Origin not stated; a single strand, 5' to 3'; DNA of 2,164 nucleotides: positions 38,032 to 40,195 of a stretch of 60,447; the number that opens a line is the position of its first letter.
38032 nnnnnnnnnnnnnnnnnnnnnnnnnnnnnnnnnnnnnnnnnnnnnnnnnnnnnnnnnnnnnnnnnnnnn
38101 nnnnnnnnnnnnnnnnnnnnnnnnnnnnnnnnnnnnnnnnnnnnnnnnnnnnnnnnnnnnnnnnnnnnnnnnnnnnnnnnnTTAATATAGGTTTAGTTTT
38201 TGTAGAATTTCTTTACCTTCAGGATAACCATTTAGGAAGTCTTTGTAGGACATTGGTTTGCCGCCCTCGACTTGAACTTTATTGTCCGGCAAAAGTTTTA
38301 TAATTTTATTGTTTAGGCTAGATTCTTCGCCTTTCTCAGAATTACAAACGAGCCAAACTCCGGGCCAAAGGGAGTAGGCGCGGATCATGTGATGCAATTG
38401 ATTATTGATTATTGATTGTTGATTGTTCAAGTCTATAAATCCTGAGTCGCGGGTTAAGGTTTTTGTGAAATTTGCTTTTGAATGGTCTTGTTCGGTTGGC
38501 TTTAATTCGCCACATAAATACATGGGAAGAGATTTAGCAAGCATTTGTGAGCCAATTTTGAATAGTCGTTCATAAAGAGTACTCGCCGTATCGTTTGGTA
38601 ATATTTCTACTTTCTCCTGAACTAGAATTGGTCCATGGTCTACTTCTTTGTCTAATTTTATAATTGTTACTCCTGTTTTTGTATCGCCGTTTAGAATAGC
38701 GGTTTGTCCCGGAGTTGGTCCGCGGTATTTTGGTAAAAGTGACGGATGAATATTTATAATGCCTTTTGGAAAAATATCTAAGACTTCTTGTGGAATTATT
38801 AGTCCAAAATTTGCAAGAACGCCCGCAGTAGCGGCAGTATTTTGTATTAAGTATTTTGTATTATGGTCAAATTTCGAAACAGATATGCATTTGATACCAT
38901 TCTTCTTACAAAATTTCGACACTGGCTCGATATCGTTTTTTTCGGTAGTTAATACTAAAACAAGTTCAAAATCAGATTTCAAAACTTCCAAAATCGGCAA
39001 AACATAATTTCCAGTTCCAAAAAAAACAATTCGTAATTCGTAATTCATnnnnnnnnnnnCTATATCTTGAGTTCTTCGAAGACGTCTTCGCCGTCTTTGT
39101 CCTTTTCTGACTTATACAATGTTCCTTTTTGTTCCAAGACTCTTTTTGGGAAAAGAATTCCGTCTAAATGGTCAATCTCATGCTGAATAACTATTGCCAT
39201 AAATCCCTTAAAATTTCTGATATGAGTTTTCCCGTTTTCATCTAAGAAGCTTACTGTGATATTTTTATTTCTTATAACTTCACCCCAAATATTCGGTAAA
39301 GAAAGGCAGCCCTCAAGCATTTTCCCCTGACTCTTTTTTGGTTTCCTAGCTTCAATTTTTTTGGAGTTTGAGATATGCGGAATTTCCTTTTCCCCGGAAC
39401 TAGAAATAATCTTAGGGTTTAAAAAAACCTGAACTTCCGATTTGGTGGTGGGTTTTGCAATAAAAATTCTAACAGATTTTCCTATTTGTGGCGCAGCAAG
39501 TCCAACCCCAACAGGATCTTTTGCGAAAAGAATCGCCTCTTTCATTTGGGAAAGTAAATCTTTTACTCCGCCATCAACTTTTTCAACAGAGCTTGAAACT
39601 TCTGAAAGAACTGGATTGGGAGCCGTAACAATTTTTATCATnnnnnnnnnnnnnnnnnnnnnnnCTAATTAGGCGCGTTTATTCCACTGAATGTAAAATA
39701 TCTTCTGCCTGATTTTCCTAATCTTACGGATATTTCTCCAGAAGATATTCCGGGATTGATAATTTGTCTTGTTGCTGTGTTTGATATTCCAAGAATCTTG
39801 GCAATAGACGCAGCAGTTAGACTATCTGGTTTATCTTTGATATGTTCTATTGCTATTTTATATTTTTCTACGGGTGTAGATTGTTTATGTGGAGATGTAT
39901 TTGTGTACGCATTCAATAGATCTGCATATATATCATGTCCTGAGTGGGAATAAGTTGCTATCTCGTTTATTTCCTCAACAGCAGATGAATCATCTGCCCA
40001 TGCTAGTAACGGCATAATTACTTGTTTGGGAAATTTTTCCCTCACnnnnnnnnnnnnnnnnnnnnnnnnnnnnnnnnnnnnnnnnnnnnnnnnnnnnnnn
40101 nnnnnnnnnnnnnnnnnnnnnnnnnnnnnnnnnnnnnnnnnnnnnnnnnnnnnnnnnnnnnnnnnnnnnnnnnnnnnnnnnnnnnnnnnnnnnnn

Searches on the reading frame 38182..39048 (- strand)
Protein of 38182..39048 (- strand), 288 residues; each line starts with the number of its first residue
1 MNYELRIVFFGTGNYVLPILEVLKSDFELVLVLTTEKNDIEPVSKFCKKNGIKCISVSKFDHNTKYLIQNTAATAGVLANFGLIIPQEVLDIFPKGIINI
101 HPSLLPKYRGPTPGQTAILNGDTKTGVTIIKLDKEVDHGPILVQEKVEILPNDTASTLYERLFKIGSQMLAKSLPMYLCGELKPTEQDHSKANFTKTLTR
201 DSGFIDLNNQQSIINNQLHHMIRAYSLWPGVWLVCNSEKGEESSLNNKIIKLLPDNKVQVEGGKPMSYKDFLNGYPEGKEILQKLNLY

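Call 49: search_protein_families(library=pfam, proteins=[window:38182-39048:-], max_evalue=0.001)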
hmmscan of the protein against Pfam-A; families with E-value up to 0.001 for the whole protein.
window:38182-39048:- (288 aa): 2 families
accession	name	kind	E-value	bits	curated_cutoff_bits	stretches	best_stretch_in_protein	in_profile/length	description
PF00551.24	Formyl_trans_N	-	1.1e-36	126.8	26.1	1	37-172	46-179/181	Formyl transferase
PF02911.23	Formyl_trans_C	-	7.7e-06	26.5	21.1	0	202-239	6-39/100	Formyl transferase, C-terminal domain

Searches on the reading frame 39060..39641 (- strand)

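Call 55: search_protein_families(library=pfam, proteins=[window:39060-39641:-], max_evalue=0.001)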
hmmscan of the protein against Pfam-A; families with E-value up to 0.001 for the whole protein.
window:39060-39641:- (193 aa): 1 family
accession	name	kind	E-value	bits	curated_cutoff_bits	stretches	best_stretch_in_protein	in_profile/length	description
PF01327.26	Pep_deformylase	-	1.3e-41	142.3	22.8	1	2-170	2-152/156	Polypeptide deformylase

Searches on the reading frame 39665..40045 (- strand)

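Call 54: search_protein_families(library=pfam, proteins=[window:39665-40045:-], max_evalue=0.001)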
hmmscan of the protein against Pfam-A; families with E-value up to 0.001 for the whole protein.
window:39665-40045:- (126 aa): 1 family
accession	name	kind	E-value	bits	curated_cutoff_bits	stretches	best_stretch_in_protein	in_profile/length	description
PF13412.12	HTH_24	-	0.00039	20.4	21.9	0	67-97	10-39/48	Winged helix-turn-helix DNA-binding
